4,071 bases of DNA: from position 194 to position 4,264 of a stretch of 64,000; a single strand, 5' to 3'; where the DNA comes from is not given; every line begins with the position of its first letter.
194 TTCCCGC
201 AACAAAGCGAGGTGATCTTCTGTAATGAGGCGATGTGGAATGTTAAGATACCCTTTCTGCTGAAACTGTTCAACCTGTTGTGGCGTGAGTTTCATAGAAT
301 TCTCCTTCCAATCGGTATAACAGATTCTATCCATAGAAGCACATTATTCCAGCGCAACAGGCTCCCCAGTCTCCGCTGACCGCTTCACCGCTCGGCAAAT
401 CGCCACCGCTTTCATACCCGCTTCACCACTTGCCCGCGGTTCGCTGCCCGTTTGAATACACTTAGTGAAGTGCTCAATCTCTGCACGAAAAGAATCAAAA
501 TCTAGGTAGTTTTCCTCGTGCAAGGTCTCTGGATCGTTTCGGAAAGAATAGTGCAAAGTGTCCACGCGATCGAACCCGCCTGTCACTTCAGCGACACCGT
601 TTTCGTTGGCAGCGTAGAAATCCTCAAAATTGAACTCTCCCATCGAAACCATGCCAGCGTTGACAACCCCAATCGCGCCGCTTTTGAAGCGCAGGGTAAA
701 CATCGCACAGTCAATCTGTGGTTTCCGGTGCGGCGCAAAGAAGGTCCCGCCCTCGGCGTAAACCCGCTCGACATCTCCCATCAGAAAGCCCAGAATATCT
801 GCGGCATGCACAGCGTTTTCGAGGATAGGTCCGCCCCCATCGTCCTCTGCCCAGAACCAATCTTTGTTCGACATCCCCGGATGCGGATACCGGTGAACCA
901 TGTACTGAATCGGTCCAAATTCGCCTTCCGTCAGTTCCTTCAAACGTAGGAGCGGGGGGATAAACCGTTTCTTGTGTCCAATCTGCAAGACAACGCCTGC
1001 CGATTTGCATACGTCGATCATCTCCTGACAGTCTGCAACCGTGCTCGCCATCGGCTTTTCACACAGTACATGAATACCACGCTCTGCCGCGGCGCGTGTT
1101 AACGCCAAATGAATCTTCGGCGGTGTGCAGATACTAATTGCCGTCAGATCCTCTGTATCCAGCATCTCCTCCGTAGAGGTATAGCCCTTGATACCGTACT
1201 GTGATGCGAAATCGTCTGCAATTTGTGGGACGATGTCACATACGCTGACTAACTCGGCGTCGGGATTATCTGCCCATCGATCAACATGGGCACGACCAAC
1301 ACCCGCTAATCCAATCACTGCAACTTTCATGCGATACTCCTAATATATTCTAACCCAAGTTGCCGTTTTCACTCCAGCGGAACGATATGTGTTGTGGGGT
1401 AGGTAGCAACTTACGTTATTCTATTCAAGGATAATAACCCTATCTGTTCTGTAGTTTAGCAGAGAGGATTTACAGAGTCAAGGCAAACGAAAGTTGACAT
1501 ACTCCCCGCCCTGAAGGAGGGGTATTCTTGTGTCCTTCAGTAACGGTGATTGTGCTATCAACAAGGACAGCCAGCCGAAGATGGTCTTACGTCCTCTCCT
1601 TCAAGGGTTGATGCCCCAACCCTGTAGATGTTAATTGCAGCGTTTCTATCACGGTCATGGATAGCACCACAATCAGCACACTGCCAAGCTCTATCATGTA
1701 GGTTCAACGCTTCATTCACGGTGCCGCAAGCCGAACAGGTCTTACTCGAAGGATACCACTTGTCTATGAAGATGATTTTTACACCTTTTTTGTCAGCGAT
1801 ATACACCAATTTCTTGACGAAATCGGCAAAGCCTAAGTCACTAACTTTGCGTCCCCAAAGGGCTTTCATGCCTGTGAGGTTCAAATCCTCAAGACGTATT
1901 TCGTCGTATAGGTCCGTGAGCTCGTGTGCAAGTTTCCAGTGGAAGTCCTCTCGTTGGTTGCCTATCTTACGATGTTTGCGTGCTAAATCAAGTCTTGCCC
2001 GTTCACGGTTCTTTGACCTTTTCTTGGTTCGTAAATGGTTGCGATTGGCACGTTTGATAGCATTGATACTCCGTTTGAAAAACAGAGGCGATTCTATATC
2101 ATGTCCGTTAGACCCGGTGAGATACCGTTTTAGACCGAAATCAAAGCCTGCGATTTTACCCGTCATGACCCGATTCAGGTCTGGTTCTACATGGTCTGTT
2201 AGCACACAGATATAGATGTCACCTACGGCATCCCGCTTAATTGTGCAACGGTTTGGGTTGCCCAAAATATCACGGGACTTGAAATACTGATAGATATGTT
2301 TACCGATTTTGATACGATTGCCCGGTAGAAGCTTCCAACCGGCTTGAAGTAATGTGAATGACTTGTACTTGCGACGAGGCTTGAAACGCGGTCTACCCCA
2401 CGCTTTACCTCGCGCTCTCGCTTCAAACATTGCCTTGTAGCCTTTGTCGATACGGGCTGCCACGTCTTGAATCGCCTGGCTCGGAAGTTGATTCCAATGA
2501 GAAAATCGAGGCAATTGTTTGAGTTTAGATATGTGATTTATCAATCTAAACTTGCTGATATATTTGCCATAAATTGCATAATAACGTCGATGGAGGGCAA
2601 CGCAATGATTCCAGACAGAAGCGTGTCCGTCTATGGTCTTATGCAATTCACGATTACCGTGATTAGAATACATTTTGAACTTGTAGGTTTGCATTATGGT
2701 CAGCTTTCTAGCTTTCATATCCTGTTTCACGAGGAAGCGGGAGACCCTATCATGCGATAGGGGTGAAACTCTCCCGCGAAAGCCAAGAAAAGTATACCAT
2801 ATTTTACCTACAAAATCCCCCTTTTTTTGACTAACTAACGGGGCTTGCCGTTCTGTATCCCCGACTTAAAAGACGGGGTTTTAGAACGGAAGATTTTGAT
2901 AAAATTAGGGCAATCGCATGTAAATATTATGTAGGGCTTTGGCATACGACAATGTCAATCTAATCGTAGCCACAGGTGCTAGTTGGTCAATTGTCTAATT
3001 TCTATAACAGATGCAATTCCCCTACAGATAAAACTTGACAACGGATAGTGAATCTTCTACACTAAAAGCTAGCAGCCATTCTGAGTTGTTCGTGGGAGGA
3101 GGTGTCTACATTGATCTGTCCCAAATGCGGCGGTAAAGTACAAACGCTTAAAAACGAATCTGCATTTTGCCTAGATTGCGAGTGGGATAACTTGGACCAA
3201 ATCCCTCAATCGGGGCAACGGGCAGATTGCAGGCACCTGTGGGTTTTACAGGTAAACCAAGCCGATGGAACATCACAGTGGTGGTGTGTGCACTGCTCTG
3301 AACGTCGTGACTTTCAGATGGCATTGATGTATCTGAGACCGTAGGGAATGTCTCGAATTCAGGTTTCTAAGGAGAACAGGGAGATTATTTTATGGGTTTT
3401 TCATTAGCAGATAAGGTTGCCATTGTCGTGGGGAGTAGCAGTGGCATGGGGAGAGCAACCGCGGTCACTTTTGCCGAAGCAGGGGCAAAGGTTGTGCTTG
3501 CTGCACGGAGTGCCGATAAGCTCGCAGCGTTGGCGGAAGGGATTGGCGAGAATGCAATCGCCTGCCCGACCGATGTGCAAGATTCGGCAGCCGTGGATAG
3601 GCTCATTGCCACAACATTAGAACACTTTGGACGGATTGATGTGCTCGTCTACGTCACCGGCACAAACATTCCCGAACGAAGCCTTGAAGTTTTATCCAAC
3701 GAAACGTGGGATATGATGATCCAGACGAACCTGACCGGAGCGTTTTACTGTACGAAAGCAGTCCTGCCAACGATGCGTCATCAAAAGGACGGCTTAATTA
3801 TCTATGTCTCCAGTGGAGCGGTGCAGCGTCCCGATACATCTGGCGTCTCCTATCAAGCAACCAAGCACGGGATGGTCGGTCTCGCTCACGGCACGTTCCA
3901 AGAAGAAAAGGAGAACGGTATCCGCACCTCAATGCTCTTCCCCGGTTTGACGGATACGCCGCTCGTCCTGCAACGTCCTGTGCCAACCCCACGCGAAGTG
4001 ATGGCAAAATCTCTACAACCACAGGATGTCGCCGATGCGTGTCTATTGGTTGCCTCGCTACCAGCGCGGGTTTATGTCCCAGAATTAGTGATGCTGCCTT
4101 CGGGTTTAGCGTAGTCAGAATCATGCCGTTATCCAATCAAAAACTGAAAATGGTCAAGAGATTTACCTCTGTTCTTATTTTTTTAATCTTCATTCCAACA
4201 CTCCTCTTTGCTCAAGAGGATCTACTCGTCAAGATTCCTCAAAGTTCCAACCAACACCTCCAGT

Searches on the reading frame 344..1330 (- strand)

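Call 33: search_protein_families(library=pfam, proteins=[window:344-1330:-])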
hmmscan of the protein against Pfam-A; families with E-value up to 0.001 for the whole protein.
window:344-1330:- (328 aa): 3 families
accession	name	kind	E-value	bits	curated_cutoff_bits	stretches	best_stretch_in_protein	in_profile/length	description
PF01408.29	GFO_IDH_MocA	-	2.5e-31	109.3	24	1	1-119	1-120/120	Oxidoreductase family, NAD-binding Rossmann fold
PF22725.1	GFO_IDH_MocA_C3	-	5.3e-18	65.6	27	1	133-231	8-108/124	GFO/IDH/MocA C-terminal domain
PF02894.22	GFO_IDH_MocA_C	-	1.1e-16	61.7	22.9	1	132-327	3-218/218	Oxidoreductase family, C-terminal alpha/beta domain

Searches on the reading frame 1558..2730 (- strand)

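Call 33: search_protein_families(library=pfam, proteins=[window:1558-2730:-])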
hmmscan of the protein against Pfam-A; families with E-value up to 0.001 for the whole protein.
window:1558-2730:- (390 aa): 2 families
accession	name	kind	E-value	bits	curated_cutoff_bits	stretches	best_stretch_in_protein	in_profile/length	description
PF07282.18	Cas12f1-like_TNB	-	4.9e-21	75.1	26.3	1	301-368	1-60/60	Cas12f1-like, TNB domain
PF01385.25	OrfB_IS605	-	4.5e-19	69.3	30.5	1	181-289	6-117/120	Probable transposase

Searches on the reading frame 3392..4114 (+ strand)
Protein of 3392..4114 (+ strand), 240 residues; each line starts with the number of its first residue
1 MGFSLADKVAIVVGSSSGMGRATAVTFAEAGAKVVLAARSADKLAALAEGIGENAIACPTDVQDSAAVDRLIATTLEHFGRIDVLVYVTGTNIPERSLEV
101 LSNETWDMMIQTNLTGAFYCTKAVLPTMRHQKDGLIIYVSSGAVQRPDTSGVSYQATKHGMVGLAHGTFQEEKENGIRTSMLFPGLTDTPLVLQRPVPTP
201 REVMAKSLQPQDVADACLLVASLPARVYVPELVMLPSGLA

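Call 33: search_protein_families(library=pfam, proteins=[window:3392-4114:+])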
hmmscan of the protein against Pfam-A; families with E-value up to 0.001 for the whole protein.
window:3392-4114:+ (240 aa): 3 families
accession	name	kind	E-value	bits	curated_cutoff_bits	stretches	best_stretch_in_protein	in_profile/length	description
PF00106.31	adh_short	-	2.9e-49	167.6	26.6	1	8-192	1-187/195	short chain dehydrogenase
PF13561.12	adh_short_C2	-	5e-36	124.9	27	1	15-225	4-221/236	Enoyl-(Acyl carrier protein) reductase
PF08659.16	KR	-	4.5e-08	33.7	22.6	1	11-166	4-161/180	KR domain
